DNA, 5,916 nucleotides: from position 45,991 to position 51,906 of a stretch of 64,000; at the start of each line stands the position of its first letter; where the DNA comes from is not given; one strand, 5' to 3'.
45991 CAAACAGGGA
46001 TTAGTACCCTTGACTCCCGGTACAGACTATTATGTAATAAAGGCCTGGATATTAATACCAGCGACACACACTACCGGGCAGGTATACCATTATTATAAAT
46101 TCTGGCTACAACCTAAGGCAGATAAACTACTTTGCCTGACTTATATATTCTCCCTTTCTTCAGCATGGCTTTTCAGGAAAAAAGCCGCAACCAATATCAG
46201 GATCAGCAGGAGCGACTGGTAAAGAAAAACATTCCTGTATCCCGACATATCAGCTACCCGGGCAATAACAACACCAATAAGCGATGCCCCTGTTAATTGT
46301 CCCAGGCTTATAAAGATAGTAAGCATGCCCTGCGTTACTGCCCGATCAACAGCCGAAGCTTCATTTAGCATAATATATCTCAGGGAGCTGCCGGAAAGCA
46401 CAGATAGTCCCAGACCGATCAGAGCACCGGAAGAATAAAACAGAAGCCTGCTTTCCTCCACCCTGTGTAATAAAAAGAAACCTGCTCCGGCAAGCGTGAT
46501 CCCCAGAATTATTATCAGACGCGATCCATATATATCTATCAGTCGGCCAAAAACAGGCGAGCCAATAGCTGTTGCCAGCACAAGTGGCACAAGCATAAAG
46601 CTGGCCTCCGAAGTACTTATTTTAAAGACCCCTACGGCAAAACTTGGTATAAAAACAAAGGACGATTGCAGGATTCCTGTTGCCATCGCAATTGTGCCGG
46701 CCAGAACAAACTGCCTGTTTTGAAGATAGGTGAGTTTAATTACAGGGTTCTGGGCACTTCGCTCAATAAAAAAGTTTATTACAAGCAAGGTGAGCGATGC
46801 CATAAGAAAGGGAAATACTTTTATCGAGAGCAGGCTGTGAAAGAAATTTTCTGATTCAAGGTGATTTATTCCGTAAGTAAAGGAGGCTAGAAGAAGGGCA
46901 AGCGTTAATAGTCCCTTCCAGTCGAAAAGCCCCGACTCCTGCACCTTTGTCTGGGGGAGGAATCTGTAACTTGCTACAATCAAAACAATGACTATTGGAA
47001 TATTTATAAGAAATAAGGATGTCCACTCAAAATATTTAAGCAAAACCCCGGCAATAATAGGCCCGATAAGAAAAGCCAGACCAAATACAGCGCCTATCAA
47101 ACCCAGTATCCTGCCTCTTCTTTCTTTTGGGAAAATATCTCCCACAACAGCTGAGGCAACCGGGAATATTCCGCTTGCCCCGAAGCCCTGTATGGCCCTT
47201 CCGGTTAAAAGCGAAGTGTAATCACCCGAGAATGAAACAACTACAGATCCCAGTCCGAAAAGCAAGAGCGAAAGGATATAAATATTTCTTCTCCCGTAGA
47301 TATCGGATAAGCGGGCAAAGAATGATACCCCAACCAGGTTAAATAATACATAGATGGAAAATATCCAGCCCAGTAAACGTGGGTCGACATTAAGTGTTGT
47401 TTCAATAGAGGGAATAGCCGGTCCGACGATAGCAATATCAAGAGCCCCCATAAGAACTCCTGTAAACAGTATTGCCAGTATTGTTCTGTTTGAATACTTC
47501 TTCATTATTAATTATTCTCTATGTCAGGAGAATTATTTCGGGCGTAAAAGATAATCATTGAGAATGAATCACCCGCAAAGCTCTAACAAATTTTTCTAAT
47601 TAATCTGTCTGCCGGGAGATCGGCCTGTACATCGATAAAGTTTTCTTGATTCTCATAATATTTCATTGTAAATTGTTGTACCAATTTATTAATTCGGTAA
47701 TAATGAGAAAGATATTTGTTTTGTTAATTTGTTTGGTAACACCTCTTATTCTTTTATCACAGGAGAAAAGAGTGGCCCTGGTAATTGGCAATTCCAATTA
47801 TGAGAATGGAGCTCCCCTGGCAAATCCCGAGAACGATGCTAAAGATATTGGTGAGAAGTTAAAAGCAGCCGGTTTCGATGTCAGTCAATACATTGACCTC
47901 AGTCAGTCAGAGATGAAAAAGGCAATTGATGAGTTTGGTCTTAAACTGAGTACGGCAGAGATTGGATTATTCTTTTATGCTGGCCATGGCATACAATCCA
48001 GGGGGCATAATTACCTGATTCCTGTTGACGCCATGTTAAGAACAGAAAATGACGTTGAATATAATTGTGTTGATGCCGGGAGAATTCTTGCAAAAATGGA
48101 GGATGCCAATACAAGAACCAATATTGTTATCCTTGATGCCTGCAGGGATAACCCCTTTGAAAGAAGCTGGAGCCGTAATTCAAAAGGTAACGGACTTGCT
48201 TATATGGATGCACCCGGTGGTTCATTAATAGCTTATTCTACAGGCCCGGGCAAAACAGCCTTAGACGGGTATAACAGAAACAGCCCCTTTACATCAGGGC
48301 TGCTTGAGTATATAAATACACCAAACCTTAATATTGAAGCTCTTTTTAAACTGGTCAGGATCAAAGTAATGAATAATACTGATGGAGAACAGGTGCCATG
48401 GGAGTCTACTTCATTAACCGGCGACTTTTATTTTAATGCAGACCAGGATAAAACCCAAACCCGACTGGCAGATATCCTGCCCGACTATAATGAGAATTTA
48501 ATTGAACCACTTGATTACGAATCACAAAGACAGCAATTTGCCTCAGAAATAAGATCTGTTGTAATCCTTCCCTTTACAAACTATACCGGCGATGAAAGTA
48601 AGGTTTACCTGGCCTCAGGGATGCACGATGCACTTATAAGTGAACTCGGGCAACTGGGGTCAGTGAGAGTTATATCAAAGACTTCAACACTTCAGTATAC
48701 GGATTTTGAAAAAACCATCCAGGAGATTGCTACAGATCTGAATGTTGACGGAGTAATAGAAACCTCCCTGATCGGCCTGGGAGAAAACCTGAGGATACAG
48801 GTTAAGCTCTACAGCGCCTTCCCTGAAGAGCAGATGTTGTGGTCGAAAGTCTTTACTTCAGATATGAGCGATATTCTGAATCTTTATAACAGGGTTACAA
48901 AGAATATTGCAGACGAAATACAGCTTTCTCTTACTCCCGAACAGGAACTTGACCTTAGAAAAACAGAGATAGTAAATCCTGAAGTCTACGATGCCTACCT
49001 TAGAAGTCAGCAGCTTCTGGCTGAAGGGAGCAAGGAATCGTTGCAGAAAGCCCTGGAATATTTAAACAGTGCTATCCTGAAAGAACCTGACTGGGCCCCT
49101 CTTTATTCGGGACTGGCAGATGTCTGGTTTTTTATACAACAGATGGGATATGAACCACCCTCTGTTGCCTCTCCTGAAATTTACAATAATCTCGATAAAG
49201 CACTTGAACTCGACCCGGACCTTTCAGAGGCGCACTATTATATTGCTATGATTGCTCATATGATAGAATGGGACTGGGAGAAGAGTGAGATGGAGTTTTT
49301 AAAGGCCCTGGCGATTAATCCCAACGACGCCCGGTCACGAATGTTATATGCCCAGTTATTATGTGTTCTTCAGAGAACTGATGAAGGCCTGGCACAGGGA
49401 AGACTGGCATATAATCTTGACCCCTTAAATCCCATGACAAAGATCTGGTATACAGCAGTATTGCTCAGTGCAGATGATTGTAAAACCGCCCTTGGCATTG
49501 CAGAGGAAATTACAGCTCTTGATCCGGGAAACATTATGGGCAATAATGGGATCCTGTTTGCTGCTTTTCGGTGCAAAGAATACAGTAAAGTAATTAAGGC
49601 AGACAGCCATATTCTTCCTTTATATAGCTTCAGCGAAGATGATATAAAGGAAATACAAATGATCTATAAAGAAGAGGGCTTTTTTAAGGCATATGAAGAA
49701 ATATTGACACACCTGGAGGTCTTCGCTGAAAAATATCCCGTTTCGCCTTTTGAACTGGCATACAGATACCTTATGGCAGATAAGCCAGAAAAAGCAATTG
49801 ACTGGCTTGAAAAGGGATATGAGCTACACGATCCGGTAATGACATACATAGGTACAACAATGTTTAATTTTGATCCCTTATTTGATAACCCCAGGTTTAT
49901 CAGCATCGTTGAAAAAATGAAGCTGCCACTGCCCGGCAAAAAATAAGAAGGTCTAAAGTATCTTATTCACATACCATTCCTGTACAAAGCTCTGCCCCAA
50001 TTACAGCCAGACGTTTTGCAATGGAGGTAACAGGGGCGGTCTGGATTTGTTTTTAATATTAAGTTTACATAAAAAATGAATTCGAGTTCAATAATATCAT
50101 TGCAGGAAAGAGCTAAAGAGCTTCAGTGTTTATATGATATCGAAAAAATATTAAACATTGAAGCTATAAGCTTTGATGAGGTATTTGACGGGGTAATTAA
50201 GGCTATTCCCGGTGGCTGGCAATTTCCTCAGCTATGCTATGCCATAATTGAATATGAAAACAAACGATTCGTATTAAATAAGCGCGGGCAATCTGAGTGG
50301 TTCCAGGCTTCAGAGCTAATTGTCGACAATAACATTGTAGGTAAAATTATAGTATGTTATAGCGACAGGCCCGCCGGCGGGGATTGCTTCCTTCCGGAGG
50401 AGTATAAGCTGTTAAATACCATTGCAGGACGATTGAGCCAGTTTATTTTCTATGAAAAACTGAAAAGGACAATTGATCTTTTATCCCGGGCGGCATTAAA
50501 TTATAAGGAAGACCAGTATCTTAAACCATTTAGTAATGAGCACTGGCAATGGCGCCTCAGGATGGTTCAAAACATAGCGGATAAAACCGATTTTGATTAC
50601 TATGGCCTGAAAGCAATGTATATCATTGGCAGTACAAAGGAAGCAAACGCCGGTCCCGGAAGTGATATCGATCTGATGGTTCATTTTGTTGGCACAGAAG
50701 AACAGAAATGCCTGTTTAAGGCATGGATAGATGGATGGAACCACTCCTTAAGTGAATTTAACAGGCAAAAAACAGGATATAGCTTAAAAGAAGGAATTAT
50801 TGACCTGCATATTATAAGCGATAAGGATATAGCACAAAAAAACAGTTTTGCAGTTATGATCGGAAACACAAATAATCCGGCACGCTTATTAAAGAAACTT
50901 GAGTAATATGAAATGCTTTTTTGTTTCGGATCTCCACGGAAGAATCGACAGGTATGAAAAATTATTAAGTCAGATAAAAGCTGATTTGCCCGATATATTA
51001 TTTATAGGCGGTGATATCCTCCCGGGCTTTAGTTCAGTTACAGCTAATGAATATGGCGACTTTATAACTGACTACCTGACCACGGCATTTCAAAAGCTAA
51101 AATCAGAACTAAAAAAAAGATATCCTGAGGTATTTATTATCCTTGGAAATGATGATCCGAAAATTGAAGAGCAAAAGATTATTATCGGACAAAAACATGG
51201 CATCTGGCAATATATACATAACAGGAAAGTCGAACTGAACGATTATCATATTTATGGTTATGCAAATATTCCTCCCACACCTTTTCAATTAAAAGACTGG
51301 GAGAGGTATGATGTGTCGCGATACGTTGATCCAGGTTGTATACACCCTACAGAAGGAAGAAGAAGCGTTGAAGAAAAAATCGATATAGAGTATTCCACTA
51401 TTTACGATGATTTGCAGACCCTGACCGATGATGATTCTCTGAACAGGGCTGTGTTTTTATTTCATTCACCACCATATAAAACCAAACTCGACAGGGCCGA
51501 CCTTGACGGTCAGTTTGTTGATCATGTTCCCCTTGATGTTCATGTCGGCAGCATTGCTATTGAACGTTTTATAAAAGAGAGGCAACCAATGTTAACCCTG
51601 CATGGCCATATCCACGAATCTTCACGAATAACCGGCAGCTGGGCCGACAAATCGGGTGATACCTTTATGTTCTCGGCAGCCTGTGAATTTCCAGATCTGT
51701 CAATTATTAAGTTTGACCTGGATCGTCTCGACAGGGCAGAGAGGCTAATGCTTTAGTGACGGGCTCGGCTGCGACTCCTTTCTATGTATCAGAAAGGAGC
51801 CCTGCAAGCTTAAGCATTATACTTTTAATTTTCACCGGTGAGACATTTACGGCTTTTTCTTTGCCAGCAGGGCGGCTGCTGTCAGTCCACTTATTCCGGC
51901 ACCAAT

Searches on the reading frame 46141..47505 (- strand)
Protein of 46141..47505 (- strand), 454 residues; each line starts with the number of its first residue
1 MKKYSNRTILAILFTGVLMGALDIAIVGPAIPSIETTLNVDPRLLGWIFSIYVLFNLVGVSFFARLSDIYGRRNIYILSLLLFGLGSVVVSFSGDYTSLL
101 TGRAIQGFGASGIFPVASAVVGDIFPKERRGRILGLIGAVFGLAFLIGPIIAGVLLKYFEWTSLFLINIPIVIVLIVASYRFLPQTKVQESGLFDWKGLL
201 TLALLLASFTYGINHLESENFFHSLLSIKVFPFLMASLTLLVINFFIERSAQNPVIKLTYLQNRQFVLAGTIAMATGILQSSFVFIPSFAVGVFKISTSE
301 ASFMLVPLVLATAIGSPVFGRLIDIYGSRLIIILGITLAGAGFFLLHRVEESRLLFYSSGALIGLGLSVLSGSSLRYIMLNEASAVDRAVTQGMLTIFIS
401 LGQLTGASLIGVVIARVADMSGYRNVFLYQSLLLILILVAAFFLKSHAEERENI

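Call 30: search_protein_families(library=pfam, proteins=[window:46141-47505:-], max_evalue=0.001)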
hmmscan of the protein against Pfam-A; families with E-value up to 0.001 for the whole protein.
window:46141-47505:- (454 aa): 4 families
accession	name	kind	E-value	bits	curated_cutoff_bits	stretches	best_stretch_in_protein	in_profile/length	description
PF07690.21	MFS_1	-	6.2e-58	196.8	33.4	2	13-306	1-247/347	Major Facilitator Superfamily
PF00083.30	Sugar_tr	-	2.4e-15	56.8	22.3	1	44-186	47-194/452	Sugar (and other) transporter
PF13347.12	MFS_2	-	4.2e-05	22.7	27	1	12-160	228-385/427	MFS/sugar transport protein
PF05977.19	MFS_3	-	0.00029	19.8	27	1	66-182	68-189/524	Transmembrane secretion effector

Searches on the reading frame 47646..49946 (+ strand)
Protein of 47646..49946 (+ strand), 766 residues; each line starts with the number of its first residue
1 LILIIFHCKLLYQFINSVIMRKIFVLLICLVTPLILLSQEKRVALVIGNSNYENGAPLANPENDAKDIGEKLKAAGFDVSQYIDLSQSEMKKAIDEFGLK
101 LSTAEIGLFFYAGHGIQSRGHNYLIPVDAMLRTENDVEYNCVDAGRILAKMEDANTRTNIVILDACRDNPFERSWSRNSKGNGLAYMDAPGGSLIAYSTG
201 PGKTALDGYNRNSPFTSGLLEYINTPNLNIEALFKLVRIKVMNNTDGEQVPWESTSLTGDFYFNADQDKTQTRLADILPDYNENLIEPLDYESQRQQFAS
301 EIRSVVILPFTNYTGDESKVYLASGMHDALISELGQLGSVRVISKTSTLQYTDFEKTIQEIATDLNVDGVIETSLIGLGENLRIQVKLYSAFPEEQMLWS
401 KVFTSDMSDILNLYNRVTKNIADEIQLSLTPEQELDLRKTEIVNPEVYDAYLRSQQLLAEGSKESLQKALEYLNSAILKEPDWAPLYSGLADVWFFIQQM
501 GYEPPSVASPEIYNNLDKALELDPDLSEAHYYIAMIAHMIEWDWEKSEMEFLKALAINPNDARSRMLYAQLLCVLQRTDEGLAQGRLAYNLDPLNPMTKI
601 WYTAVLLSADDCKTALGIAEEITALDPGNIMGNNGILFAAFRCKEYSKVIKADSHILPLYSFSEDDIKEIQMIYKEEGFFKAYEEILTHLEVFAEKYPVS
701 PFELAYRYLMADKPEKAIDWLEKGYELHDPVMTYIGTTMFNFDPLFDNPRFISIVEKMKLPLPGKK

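Call 30: search_protein_families(library=pfam, proteins=[window:47646-49946:+], max_evalue=0.001)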
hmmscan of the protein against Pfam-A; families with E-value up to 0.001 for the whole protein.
window:47646-49946:+ (766 aa): 6 families
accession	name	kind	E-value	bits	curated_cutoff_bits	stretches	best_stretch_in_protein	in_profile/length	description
PF00656.27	Peptidase_C14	-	7.5e-40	137.5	21.4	1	41-262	1-233/233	Caspase domain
PF13431.12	TPR_17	-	2e-08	34.3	24.4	0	551-581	2-32/34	Tetratricopeptide repeat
PF13428.12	TPR_14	-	2.8e-06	27.9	23.5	0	703-728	6-31/44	Tetratricopeptide repeat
PF23914.1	TPR_CcmH_CycH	-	7.2e-06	26.4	42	1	554-658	42-149/158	Cytochrome c-type biogenesis protein H TPR domain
PF14559.12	TPR_19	-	8.5e-05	23.2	25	0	553-581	16-44/68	Tetratricopeptide repeat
PF13414.12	TPR_11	-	0.00033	20.7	26.8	0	514-534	15-35/42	TPR repeat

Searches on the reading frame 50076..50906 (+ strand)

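Call 30: search_protein_families(library=pfam, proteins=[window:50076-50906:+], max_evalue=0.001)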
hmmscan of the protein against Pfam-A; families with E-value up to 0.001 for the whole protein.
window:50076-50906:+ (276 aa): 2 families
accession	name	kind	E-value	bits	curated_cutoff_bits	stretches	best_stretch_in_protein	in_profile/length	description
PF01909.29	NTP_transf_2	-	8.2e-05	23.4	21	1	170-210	7-46/93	Nucleotidyltransferase domain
PF18765.7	Polbeta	-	0.00054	20.5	26.9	0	178-208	13-43/93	Polymerase beta, Nucleotidyltransferase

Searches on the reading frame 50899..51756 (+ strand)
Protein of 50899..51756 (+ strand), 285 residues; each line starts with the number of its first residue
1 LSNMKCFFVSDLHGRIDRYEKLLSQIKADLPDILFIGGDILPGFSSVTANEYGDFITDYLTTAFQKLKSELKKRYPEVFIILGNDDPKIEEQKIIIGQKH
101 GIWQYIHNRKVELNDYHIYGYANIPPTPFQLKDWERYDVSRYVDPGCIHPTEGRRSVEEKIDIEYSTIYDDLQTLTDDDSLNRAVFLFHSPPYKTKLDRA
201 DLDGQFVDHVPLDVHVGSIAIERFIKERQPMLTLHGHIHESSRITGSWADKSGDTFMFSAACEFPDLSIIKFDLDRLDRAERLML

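Call 30: search_protein_families(library=pfam, proteins=[window:50899-51756:+], max_evalue=0.001)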
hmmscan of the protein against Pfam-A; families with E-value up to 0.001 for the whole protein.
window:50899-51756:+ (285 aa): 3 families
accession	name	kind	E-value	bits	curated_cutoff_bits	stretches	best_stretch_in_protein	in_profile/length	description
PF00149.33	Metallophos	-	3.9e-09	37.7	21.5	1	4-240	1-190/191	Calcineurin-like phosphoesterase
PF12850.12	Metallophos_2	-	6.8e-05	23.4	27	0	4-50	1-37/154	Calcineurin-like phosphoesterase superfamily domain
PF14582.11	Metallophos_3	-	0.00019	21.3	28.2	0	5-43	7-45/259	Metallophosphoesterase, calcineurin superfamily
